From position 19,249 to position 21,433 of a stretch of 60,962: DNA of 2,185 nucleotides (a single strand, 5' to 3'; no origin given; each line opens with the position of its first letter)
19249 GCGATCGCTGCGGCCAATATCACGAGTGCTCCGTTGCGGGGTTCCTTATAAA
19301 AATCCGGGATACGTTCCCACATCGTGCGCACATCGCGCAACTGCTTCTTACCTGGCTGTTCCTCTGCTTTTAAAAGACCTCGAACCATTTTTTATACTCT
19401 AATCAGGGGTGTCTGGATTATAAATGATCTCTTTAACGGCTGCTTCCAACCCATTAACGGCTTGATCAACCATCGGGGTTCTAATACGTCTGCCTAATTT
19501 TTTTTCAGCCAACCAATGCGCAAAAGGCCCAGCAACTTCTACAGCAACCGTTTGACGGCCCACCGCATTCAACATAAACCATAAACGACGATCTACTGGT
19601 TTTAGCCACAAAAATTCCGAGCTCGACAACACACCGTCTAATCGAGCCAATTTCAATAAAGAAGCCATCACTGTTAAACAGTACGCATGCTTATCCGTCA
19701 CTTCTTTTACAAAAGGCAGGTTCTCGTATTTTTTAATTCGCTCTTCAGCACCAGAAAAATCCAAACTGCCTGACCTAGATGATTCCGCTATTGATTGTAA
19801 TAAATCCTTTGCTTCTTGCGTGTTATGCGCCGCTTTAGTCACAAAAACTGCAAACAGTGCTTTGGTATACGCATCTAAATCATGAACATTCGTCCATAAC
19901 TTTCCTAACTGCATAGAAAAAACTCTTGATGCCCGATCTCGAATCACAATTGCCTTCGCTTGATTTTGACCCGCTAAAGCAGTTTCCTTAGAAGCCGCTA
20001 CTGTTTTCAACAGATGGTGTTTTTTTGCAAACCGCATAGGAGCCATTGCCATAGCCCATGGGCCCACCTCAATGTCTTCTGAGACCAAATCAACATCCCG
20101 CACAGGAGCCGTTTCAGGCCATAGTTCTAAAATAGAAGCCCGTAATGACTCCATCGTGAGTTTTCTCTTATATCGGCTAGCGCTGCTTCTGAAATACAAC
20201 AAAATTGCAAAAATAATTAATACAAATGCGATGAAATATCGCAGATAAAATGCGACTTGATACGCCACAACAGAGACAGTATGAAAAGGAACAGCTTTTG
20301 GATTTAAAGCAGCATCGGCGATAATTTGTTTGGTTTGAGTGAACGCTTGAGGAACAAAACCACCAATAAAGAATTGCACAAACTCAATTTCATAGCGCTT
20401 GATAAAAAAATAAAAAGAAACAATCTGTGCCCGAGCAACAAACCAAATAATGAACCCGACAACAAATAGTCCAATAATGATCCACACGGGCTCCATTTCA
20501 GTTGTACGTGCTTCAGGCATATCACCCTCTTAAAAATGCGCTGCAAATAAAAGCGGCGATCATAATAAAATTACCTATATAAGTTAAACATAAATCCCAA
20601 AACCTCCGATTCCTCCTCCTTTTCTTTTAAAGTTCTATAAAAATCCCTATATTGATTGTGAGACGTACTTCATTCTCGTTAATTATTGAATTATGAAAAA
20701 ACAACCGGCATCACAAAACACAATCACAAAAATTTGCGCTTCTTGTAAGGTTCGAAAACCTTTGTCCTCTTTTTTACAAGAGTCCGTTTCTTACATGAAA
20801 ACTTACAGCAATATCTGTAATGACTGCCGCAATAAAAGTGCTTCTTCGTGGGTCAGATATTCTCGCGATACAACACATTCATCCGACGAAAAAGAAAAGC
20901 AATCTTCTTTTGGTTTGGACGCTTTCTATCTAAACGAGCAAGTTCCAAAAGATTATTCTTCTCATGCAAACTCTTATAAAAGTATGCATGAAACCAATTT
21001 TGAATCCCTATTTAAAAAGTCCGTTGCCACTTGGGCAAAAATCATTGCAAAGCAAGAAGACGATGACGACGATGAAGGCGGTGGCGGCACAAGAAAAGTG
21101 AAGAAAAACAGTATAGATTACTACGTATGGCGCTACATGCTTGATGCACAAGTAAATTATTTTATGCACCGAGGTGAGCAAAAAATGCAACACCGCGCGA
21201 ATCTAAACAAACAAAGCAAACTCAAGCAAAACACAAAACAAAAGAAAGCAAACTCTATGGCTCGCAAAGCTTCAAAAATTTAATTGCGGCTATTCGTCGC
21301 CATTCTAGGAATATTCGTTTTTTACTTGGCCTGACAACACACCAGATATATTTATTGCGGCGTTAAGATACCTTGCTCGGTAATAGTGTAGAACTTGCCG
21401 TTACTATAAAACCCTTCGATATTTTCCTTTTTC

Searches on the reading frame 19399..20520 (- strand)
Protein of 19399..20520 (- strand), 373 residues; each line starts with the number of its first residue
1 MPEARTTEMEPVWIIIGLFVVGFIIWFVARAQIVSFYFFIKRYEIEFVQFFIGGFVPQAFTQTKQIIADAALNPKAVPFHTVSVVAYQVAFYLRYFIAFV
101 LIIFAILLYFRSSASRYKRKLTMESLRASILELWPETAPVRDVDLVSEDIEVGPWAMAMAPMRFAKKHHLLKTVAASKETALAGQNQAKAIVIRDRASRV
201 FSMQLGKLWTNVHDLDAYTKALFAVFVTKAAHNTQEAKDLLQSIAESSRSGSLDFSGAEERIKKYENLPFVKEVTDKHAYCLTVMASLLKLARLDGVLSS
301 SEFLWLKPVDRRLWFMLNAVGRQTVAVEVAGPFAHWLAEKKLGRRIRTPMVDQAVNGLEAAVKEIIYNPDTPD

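Call 3: search_protein_families(library=pfam, proteins=[window:19399-20520:-], max_evalue=0.01)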
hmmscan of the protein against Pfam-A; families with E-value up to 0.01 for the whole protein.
window:19399-20520:- (373 aa): 1 family
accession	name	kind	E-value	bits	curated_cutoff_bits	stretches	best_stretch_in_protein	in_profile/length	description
PF23127.1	DotM_C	-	1.5e-60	204.8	27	1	196-359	2-171/172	DotM, C-terminal cytoplasmic domain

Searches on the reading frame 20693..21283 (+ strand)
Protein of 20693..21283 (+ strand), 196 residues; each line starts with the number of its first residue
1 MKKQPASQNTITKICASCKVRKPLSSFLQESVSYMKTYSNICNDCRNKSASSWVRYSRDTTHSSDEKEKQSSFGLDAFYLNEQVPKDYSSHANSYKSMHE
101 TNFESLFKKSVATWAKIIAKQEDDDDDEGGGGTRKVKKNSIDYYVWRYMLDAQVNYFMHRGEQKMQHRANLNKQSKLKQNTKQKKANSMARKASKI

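Call 3: search_protein_families(library=pfam, proteins=[window:20693-21283:+], max_evalue=0.01)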
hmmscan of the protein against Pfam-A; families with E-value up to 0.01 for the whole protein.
window:20693-21283:+ (196 aa): 0 families

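Call 41: search_protein_families(library=ncbifam, proteins=[window:20693-21283:+], max_evalue=1)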
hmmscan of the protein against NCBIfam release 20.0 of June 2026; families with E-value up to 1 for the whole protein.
window:20693-21283:+ (196 aa): 0 families
